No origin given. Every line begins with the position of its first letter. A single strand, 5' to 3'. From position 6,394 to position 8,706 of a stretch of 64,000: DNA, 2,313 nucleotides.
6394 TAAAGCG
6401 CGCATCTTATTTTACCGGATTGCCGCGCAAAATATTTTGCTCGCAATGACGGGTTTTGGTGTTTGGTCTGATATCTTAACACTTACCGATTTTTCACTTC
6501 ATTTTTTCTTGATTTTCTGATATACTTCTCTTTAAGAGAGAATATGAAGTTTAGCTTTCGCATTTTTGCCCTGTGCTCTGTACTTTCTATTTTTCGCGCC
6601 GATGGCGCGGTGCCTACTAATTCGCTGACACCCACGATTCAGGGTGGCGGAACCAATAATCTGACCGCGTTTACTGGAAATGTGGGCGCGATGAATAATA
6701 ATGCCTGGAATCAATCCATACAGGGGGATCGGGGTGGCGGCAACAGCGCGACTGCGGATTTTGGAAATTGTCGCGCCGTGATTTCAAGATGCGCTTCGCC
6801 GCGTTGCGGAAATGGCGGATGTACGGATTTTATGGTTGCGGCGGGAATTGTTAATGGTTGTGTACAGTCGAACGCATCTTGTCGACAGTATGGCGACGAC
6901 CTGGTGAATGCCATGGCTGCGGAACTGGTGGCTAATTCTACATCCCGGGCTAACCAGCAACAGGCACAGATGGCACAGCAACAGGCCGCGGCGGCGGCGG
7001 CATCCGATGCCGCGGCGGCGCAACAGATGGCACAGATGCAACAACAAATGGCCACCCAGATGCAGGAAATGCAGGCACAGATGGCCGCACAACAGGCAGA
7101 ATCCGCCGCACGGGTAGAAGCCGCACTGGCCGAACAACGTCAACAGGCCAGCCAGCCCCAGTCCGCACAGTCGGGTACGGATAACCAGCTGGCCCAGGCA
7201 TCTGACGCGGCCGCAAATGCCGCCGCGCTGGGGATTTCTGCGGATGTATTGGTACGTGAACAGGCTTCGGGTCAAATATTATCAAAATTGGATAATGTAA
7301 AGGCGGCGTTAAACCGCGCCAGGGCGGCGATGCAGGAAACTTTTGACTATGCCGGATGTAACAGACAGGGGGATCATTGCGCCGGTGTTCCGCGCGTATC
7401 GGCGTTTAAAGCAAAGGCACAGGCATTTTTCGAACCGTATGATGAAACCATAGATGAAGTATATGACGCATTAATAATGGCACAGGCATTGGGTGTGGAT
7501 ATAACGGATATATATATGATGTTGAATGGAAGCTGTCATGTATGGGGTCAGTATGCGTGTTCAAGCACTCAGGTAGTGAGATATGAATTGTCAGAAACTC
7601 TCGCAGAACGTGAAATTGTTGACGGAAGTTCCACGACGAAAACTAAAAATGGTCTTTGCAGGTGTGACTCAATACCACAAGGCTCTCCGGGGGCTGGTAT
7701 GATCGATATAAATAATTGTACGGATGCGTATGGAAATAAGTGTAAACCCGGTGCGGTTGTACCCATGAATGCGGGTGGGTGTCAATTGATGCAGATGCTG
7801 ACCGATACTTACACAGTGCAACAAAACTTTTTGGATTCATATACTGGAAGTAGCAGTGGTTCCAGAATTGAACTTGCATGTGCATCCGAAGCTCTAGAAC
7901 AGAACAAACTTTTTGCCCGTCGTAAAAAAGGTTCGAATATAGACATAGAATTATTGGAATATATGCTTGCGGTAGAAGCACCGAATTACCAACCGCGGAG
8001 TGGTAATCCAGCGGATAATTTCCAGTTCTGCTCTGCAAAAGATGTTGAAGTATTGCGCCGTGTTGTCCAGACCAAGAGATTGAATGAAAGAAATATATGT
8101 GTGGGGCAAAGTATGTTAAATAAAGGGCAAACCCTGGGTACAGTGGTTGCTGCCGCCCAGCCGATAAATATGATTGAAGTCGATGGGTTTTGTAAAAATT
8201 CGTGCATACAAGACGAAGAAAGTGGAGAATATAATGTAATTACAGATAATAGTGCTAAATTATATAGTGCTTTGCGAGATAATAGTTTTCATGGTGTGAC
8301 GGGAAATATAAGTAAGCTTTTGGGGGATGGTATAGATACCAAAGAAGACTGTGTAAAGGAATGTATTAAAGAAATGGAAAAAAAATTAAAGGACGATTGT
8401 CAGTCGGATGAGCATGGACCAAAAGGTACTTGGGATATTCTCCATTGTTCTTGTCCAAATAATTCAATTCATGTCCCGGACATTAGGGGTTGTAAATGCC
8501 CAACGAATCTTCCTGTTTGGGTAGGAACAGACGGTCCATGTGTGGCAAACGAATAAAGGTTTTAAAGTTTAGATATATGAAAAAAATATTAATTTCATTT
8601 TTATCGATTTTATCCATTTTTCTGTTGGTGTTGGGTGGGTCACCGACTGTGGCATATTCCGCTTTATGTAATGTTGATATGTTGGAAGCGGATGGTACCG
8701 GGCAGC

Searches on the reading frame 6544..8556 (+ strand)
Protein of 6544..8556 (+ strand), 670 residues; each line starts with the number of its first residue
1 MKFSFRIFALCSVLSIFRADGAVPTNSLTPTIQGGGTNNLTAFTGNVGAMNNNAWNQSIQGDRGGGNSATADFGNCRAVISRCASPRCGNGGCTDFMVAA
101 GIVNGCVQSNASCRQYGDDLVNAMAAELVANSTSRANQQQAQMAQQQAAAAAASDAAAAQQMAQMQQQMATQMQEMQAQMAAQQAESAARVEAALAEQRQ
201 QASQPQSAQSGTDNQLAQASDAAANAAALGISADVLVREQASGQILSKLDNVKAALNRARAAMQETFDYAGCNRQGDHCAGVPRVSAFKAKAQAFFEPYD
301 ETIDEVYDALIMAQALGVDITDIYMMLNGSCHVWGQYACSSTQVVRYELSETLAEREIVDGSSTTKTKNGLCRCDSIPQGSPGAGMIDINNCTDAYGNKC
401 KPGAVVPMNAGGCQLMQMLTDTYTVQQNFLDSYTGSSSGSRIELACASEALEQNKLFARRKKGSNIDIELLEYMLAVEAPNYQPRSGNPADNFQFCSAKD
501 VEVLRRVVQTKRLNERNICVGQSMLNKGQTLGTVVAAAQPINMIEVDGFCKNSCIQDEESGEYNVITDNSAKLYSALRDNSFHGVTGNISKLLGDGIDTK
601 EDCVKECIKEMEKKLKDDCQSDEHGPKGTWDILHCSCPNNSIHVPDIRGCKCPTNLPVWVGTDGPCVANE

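Call 11: find_encoding_contigs(protein=window:6544-8556:+, flank=10000, max_places=1)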
Protein window:6544-8556:+ (670 aa): 2 contigs read that carry it; 1 place shown.
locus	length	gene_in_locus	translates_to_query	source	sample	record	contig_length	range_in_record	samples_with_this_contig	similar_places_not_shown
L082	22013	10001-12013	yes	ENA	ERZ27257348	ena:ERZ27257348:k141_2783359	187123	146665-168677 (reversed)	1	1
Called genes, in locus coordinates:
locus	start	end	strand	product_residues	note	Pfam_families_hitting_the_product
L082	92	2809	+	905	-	PF00521:DNA_topoisoIV, PF03989:DNA_gyraseA_C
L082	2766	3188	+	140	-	-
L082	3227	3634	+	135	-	PF00376:MerR, PF13411:MerR_1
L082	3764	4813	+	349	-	PF06723:MreB_Mbl, PF00022:Actin, PF11104:PilM_2 (faint), PF00012:HSP70, PF14450:FtsA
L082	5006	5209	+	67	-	PF02609:Exonuc_VII_S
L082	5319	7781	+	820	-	PF01624:MutS_I, PF05188:MutS_II, PF05192:MutS_III, PF05190:MutS_IV, PF00488:MutS_V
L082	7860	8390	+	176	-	-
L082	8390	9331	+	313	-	PF01509:TruB_N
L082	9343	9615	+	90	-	PF00312:Ribosomal_S15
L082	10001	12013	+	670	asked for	-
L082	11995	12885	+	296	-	-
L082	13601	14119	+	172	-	PF02357:NusG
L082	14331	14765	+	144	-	PF03946:Ribosomal_L11_N, PF00298:Ribosomal_L11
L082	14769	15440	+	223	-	PF00687:Ribosomal_L1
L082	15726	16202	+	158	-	PF00466:Ribosomal_L10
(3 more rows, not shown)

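Call 20: search_protein_families(library=pfam, proteins=[window:6544-8556:+], max_evalue=1)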
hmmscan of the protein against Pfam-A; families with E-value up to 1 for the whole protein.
window:6544-8556:+ (670 aa): 2 families
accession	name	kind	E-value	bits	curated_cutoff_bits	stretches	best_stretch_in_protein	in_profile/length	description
PF09746.14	Membralin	-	0.32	10.6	23.7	1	99-207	73-181/392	Tumour-associated protein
PF03153.18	TFIIA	-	0.52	10.6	36.2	1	129-239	149-275/415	Transcription factor IIA, alpha/beta subunit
